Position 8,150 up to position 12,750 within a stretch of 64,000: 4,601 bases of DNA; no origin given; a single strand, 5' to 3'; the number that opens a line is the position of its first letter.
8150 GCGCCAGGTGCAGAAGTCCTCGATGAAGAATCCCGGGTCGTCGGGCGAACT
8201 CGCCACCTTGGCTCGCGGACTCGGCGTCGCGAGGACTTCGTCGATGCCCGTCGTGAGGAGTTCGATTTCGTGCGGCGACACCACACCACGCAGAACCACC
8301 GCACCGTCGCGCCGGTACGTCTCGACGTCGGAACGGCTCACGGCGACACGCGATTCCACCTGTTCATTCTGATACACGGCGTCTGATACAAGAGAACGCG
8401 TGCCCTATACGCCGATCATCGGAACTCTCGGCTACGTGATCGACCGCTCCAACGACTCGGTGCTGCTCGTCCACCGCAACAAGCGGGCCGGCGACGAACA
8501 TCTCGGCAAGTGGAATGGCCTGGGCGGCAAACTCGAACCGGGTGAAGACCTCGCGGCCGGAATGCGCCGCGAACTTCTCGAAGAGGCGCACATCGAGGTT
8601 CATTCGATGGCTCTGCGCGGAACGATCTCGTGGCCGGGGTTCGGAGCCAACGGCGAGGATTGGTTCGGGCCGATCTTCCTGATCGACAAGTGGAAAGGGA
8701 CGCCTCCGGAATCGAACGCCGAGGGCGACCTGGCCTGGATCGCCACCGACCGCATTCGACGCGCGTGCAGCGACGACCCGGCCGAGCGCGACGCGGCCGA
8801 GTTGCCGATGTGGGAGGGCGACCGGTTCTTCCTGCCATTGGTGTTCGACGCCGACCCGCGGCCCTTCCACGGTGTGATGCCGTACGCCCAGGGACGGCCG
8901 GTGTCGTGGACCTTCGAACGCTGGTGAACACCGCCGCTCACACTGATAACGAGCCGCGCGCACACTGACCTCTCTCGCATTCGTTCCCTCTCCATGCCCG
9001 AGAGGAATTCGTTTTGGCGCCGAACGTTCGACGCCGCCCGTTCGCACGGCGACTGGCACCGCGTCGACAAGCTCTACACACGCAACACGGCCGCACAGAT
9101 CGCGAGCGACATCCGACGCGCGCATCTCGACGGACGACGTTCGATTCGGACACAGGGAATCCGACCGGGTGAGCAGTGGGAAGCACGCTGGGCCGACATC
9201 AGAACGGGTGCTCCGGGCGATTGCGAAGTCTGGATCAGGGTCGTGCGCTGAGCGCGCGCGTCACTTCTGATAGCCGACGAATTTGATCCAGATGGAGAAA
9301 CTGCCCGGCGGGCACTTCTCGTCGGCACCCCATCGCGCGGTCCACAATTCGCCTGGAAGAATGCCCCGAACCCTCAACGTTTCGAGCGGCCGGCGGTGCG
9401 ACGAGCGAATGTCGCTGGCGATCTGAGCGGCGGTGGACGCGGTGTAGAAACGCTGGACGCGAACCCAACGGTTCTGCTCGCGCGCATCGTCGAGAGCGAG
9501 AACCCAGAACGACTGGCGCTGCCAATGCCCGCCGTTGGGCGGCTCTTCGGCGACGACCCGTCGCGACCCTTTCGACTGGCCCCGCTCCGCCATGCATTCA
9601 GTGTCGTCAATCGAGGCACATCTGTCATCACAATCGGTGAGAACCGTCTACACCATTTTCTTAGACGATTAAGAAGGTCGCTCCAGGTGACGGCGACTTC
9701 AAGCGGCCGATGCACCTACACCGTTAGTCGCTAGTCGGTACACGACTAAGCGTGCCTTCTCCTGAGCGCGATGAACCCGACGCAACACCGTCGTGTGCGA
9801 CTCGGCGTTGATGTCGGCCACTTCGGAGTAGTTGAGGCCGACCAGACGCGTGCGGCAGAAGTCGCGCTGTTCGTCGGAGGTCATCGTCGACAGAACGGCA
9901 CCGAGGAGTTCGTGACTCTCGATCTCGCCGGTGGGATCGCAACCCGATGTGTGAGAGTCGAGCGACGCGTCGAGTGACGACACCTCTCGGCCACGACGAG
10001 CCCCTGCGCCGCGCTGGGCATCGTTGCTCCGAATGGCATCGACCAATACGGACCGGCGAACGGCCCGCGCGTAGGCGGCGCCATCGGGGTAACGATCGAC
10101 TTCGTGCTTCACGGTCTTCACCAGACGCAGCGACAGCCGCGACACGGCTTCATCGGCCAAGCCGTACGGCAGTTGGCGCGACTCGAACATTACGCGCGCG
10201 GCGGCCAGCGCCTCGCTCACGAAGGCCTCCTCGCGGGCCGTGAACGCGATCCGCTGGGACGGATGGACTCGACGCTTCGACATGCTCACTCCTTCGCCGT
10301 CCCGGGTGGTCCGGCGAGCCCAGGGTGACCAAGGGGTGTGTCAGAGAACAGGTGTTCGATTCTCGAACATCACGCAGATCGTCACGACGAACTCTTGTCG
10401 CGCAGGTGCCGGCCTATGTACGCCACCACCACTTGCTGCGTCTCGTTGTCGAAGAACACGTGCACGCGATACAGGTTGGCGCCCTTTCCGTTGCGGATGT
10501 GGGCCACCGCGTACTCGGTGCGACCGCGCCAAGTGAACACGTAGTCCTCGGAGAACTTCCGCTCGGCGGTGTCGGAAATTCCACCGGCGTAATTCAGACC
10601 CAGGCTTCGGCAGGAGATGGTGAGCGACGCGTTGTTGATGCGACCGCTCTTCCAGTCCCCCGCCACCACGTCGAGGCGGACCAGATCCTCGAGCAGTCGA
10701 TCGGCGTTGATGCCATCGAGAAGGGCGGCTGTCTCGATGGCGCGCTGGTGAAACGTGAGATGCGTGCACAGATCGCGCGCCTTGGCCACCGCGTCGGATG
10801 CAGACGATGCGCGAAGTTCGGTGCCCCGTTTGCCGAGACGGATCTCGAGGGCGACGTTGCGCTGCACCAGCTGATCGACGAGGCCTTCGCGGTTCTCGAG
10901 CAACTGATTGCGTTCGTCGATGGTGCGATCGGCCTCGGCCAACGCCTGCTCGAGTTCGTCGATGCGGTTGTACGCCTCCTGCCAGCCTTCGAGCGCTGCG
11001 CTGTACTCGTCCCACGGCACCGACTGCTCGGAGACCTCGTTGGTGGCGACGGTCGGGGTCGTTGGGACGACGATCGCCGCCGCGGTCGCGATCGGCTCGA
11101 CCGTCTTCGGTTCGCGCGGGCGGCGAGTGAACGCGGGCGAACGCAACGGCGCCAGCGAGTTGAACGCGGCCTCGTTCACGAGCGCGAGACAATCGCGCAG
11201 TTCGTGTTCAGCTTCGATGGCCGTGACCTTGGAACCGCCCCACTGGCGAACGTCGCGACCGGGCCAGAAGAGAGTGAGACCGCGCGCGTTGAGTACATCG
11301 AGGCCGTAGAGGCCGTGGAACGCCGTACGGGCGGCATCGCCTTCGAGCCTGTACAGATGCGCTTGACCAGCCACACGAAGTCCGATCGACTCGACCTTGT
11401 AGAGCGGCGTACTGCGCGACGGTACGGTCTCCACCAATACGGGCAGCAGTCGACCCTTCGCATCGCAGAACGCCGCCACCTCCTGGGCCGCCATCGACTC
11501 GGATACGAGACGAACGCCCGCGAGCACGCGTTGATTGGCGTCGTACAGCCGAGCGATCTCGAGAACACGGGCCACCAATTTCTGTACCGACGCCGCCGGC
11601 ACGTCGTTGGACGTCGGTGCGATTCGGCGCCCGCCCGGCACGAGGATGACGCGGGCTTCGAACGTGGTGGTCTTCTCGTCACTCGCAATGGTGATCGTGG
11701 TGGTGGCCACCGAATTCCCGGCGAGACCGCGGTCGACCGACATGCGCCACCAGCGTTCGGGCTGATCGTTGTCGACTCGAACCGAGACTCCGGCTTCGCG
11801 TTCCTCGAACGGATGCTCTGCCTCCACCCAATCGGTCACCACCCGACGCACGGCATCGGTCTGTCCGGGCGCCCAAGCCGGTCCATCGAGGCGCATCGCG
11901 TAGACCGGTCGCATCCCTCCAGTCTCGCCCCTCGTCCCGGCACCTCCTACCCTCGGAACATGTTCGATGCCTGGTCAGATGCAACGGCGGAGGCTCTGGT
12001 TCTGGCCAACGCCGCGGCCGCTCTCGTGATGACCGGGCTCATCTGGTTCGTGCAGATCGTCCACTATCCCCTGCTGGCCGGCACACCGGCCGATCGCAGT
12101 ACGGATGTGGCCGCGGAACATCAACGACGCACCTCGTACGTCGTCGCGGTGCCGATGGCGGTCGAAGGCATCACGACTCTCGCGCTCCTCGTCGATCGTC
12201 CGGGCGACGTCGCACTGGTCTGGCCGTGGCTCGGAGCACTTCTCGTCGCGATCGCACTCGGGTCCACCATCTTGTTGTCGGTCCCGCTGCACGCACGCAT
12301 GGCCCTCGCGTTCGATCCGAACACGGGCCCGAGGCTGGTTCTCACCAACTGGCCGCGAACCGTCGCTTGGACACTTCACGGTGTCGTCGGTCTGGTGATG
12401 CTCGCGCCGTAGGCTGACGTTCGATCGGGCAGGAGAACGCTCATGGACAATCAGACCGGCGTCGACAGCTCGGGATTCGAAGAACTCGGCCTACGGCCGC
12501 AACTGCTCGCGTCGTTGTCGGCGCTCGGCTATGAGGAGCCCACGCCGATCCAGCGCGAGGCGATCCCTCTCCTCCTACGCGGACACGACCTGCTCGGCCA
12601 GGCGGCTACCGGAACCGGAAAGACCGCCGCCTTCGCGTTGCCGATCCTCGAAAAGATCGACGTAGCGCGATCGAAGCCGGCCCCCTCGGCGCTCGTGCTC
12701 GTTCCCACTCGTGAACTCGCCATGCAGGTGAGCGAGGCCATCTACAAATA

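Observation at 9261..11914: Second candidate accessory cluster: a 510-aa coiled-coil protein, an ECF-sigma-like protein and a small conserved-motif protein on one strand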

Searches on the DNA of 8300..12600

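Call 101: search_rna_families(source=window, start=8300, end=12600, threshold=evalue, max_evalue=1)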
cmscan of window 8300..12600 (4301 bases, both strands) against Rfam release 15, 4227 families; matches with E-value up to 1: 0.
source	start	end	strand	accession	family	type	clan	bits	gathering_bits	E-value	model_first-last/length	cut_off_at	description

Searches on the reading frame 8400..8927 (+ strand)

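Call 3: search_protein_families(library=pfam, proteins=[window:8400-8927:+], max_evalue=1)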
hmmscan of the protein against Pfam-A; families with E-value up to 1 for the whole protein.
window:8400-8927:+ (175 aa): 1 family
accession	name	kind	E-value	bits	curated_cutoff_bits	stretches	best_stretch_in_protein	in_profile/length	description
PF00293.34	NUDIX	-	2.3e-15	57.2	21.1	1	13-119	9-118/134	NUDIX domain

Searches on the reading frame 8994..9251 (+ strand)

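Call 3: search_protein_families(library=pfam, proteins=[window:8994-9251:+], max_evalue=1)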
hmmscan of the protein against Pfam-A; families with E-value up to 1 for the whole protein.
window:8994-9251:+ (85 aa): 0 families

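Call 4: search_protein_families(library=ncbifam, proteins=[window:8994-9251:+], max_evalue=1)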
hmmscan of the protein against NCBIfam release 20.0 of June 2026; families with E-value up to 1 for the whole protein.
window:8994-9251:+ (85 aa): 0 families

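Call 5: search_protein_families(library=phrogs, proteins=[window:8994-9251:+], max_evalue=1)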
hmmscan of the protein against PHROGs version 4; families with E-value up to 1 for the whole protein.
window:8994-9251:+ (85 aa): 0 families

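Call 6: search_protein_families(library=padloc, proteins=[window:8994-9251:+], max_evalue=1)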
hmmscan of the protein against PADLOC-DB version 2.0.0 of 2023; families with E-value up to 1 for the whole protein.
window:8994-9251:+ (85 aa): 1 family
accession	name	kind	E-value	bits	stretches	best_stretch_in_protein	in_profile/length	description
PDLC03518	REase_II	-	0.055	10.6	1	14-65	75-126/278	Type II restriction enzyme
